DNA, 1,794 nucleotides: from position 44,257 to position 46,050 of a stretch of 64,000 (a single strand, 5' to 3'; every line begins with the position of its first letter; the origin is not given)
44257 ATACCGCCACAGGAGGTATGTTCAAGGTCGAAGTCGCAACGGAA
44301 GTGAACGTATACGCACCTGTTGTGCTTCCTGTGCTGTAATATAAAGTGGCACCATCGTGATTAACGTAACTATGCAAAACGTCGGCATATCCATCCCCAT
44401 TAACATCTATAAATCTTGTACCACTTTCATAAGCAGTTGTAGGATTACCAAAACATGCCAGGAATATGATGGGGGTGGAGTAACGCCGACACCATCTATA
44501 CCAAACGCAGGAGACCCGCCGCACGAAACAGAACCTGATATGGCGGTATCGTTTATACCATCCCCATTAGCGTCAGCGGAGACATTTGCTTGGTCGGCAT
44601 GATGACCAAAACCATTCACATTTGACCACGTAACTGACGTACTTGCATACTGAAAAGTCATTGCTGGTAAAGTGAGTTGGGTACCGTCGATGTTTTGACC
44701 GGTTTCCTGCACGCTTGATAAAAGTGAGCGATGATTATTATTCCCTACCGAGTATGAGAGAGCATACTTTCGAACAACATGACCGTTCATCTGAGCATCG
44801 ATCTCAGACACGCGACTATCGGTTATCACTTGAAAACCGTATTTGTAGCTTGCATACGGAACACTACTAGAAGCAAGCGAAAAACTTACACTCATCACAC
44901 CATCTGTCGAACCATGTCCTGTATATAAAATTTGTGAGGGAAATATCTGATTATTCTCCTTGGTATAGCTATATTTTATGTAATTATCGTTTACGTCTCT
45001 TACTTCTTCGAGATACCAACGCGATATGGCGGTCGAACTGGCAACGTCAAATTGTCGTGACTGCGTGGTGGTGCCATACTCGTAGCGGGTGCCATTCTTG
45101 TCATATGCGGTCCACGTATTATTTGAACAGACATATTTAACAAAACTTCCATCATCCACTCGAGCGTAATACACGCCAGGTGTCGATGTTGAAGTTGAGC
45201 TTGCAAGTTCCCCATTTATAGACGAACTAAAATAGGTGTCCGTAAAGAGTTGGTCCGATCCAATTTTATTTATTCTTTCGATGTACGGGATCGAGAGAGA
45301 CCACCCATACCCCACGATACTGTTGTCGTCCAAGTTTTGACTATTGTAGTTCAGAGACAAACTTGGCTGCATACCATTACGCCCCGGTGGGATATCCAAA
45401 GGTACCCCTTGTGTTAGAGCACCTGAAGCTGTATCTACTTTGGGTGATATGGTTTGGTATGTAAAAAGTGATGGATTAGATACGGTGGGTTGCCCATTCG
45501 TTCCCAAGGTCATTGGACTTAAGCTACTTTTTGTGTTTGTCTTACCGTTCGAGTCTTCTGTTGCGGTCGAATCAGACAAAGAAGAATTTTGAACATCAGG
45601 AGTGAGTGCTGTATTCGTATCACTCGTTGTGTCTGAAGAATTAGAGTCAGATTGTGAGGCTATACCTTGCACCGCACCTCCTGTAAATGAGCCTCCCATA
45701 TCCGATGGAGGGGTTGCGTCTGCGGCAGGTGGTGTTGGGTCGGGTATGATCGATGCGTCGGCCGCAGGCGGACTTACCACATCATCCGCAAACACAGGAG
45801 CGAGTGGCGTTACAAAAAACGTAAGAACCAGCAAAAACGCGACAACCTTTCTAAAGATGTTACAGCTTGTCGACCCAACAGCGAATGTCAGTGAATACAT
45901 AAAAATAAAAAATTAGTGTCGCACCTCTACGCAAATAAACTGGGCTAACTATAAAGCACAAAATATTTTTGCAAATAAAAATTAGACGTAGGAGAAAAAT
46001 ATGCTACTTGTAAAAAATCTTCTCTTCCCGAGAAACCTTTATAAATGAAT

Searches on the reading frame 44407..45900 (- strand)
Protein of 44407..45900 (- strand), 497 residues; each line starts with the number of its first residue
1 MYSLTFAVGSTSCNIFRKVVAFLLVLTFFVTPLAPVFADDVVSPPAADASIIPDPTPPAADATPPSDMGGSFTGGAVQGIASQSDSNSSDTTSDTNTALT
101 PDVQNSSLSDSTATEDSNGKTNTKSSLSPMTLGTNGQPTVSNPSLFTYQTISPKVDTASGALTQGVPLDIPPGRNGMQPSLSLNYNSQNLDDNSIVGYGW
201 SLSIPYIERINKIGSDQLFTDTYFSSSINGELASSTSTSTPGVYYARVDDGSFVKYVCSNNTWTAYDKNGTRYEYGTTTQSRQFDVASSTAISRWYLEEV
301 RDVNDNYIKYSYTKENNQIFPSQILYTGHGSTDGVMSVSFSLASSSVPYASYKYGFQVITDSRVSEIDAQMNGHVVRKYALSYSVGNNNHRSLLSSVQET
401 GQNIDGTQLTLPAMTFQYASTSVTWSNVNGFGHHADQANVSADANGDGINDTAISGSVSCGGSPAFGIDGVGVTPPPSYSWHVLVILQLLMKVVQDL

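Call 13: search_protein_families(library=pfam, proteins=[window:44407-45900:-], max_evalue=0.001)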
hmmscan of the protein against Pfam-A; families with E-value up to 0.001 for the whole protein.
window:44407-45900:- (497 aa): 1 family
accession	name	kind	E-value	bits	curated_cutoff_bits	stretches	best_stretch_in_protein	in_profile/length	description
PF03534.18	SpvB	-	3.9e-18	66.1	22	2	158-214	3-57/287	Salmonella virulence plasmid 65kDa B protein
